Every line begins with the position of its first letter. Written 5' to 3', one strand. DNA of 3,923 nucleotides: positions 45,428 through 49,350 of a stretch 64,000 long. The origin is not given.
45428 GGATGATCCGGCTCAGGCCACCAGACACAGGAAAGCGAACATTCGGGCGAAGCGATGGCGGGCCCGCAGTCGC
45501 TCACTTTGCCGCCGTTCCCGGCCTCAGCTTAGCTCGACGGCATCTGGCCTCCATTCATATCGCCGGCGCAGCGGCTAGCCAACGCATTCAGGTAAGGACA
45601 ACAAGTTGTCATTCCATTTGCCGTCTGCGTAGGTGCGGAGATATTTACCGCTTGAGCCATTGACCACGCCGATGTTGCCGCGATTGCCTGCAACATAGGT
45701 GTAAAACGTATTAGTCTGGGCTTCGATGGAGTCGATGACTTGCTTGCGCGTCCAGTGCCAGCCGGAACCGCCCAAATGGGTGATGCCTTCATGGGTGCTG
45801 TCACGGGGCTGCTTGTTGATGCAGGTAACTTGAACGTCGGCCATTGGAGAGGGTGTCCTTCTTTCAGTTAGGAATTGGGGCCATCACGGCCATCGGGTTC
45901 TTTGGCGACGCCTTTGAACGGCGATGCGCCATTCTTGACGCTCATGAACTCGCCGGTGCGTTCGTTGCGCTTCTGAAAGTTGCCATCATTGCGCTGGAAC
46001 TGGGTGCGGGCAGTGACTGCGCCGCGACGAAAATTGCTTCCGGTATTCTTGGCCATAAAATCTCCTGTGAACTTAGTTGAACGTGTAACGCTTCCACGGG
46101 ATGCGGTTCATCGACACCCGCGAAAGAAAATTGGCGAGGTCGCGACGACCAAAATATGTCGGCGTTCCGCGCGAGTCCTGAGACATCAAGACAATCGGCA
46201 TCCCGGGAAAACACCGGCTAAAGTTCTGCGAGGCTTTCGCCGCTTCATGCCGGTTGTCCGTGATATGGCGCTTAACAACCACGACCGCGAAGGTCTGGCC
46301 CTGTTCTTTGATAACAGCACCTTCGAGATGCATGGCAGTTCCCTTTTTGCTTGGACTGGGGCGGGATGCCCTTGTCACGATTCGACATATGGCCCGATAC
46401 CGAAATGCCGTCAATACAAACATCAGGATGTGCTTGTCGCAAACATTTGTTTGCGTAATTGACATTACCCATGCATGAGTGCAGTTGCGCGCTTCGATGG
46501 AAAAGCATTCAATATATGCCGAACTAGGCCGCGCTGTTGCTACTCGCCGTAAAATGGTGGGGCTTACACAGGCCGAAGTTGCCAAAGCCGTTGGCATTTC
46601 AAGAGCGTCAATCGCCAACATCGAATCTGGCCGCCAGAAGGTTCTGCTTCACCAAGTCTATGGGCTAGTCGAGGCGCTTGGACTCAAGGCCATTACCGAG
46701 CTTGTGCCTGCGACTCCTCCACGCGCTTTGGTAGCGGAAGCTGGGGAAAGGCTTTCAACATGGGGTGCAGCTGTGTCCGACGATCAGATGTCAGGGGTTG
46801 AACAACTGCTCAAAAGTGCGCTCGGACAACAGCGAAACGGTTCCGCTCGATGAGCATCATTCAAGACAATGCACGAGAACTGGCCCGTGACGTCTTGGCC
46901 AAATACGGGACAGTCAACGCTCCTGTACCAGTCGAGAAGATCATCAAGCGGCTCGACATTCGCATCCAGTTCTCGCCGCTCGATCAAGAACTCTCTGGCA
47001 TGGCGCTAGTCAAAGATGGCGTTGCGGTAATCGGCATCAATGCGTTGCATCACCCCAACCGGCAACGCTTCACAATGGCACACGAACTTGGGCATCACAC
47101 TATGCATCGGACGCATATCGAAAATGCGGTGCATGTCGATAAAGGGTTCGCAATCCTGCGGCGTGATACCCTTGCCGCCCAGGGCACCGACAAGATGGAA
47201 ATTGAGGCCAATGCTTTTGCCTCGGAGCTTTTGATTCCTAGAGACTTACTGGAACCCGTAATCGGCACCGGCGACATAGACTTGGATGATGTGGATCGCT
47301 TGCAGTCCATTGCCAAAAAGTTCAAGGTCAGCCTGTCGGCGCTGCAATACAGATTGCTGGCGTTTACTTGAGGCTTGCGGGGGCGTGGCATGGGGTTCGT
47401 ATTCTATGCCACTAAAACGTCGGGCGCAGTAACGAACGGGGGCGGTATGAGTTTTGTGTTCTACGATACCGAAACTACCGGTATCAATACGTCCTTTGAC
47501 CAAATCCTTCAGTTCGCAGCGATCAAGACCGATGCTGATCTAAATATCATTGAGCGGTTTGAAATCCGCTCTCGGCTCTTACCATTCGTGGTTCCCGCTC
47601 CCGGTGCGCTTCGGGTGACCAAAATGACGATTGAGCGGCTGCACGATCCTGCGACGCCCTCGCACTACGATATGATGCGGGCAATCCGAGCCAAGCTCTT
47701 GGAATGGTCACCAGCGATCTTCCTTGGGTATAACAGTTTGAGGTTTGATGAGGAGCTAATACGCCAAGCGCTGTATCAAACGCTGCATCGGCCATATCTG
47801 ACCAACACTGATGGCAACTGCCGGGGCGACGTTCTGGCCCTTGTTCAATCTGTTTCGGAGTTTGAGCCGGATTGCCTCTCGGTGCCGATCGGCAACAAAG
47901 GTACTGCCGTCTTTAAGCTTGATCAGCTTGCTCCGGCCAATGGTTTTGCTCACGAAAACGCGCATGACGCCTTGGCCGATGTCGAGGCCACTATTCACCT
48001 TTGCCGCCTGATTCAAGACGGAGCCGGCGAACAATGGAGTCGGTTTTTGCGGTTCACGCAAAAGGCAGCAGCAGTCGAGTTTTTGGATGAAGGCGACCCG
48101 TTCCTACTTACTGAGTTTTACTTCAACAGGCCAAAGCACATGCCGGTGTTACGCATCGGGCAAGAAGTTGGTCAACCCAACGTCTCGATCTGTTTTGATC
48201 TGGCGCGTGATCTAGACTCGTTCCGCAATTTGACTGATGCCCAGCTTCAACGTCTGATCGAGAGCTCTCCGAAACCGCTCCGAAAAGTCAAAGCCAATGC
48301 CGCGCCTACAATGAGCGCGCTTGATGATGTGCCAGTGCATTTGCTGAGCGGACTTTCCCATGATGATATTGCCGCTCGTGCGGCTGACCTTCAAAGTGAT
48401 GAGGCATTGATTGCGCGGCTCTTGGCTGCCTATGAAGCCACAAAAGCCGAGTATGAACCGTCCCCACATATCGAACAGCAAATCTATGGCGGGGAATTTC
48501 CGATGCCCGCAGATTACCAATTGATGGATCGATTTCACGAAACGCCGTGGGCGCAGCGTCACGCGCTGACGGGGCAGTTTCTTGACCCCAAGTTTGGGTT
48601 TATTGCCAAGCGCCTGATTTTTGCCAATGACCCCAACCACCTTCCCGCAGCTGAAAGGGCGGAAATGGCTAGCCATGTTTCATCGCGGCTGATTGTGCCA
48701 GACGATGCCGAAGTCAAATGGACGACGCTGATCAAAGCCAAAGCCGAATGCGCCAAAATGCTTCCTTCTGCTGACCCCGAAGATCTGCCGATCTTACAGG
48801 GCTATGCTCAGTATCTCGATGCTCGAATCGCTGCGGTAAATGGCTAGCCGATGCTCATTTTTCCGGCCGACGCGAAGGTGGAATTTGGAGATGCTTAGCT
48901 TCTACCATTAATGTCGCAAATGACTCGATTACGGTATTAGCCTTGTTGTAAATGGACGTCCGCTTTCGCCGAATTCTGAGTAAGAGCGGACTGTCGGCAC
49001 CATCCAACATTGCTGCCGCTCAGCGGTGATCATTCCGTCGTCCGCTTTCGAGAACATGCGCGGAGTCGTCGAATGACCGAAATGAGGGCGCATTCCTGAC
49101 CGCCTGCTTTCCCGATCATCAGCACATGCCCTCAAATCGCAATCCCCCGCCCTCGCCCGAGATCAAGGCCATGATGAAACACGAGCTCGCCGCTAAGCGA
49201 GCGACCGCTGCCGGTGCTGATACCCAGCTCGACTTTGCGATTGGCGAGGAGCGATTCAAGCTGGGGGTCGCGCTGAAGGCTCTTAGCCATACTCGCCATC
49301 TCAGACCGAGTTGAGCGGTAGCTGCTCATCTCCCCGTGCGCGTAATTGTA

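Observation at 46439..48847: XRE-ImmA protease switch directly followed by a full-length ExoI (SbcB-like) exonuclease on the mobile element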

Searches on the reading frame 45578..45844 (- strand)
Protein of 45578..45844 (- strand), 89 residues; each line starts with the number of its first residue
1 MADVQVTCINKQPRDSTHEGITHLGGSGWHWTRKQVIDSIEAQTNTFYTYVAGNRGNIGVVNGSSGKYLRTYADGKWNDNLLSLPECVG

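Call 43: search_protein_families(library=pfam, proteins=[window:45578-45844:-], max_evalue=0.01)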
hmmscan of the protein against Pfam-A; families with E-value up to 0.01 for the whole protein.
window:45578-45844:- (89 aa): 1 family
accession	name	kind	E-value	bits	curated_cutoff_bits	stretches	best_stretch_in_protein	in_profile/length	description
PF13031.12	DUF3892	-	3.8e-16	59.7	22.3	1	5-85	1-71/71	Protein of unknown function (DUF3892)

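Call 68: search_protein_families(library=padloc, proteins=[window:45578-45844:-], max_evalue=0.001)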
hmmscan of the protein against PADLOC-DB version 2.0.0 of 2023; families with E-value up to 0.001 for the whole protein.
window:45578-45844:- (89 aa): 0 families

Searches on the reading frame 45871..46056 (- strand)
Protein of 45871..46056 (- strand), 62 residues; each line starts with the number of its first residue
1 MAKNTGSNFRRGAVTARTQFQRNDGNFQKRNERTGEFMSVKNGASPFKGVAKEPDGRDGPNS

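Call 43: search_protein_families(library=pfam, proteins=[window:45871-46056:-], max_evalue=0.01)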
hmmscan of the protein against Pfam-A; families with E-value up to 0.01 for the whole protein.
window:45871-46056:- (62 aa): 0 families

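Call 68: search_protein_families(library=padloc, proteins=[window:45871-46056:-], max_evalue=0.001)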
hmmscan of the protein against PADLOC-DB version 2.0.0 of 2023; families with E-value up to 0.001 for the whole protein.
window:45871-46056:- (62 aa): 1 family
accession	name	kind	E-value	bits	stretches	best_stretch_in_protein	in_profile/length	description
PDLC05010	PDC-S38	-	2.3e-18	64.3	1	1-53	1-56/57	-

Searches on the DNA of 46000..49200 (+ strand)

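Call 12: search_dna_similar(query=window:46000-49200:+, collection=plasmids, mode=near, max_rows=20)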
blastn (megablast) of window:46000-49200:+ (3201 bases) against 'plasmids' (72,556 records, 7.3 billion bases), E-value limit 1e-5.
No match.

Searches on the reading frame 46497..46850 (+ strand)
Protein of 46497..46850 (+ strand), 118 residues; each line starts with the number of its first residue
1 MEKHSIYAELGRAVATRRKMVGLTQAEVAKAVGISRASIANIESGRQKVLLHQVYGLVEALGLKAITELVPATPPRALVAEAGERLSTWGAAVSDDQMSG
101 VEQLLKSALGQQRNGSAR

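Call 9: search_protein_families(library=pfam, proteins=[window:46497-46850:+], max_evalue=0.01)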
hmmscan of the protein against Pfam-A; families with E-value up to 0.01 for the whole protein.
window:46497-46850:+ (118 aa): 8 families
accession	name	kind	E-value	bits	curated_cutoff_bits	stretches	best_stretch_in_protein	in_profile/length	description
PF01381.28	HTH_3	-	2.2e-11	44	23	1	16-64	3-51/55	Helix-turn-helix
PF13560.12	HTH_31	-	8.9e-11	42.4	27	1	9-63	1-56/64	Helix-turn-helix domain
PF12844.13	HTH_19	-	1.9e-07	31.3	30.2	1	17-68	7-57/64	Helix-turn-helix domain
PF13744.12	HTH_37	-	5.5e-05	23.3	27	1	5-64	14-74/80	Helix-turn-helix domain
PF17762.8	HTH_ParB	-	0.0005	20.6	22.6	1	12-42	10-40/102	ParB HTH domain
PF20432.4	Xre-like-HTH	-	0.0035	18.1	25.8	1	21-44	22-44/63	Antitoxin Xre-like helix-turn-helix domain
PF04545.22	Sigma70_r4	-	0.0037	17.2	24.1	0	17-44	15-42/50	Sigma-70, region 4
PF13413.12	HTH_25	-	0.0047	17.2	24.6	1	17-55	5-43/62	Helix-turn-helix domain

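Call 10: search_protein_families(library=padloc, proteins=[window:46497-46850:+], max_evalue=0.01)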
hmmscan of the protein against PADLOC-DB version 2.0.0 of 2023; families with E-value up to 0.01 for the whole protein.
window:46497-46850:+ (118 aa): 12 families
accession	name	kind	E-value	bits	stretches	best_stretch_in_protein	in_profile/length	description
PDLC04142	capH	-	3e-09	35.9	1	6-76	3-72/103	capH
PDLC02926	HTH_VI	-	9.3e-07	27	1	10-53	2-45/92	-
PDLC03953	RmrA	-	1.7e-05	22.3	1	10-62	6-58/373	-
PDLC03952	RmrA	-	0.00014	18.9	1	16-61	29-74/395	-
PDLC03665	Control_protein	-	0.00037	18.7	1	17-64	17-64/77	control protein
PDLC03949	RmrA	-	0.0004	17.4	1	17-64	10-57/363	-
PDLC03954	RmrA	-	0.00083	16.4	1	12-64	13-65/380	-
PDLC03669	Control_protein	-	0.0017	16.6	1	16-54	16-54/96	control protein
PDLC04775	PDC-M69A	-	0.0033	15.9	1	5-63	3-61/113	-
PDLC03955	RmrA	-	0.0034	14.7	1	13-63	24-74/371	-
PDLC04133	mad1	-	0.0066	14.7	0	20-43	3-26/60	mads_1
PDLC03664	Control_protein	-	0.0067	14.9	1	4-63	5-67/74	control protein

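Call 11: search_protein_families(library=ncbifam, proteins=[window:46497-46850:+], max_evalue=0.01)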
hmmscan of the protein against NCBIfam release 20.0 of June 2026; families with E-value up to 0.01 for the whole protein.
window:46497-46850:+ (118 aa): 13 families
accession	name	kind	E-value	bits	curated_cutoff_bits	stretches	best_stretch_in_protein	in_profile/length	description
TIGR03070.1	couple_hipB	subfamily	7.1e-15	54.7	71.65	1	9-64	2-57/58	type II toxin-antitoxin system Y4mF family antitoxin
NF006015.0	PRK08154.1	subfamily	4e-07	29.5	204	1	2-112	23-129/314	anaerobic benzoate catabolism transcriptional regulator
NF047948.1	male_kill_WMK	equivalog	6.6e-07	29.1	300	1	3-72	156-224/300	WO male-killing family protein Wmk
NF007257.0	PRK09706.1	subfamily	1.5e-06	28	101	1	10-61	6-57/135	transcriptional repressor DicA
NF007271.0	PRK09726.1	equivalog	6.1e-06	26.1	79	1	10-65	13-69/88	type II toxin-antitoxin system antitoxin HipB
NF041951.1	phage_RstR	subfamily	0.00011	22.4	80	1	11-50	4-43/108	RstR family transcriptional repressor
NF041575.1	antitoxPezA_Strep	equivalog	0.00029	20.8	290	1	11-49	3-41/158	type II toxin-antitoxin system antitoxin PezA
TIGR02612.1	mob_myst_A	hypoth_equivalog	0.00045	20.1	122.6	1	15-99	31-117/150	mobile mystery protein A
NF003055.0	PRK03975.1-2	equivalog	0.0016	18.2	122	1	5-44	8-46/140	putative transcriptional regulator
TIGR03830.1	CxxCG_CxxCG_HTH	subfamily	0.0041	16.9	61.8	1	11-47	67-103/127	type II TA system antitoxin MqsA family protein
NF007408.0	PRK09943.1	equivalog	0.0047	16.5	211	1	9-51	7-49/185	HTH-type transcriptional regulator PuuR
NF047542.1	telomere_Tap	equivalog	0.0093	14.7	600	1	18-48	26-56/695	telomere-associated protein Tap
NF040522.1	VC1465_fam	subfamily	0.0096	16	70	0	16-60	3-46/111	VC1465 family Xer recombination activation factor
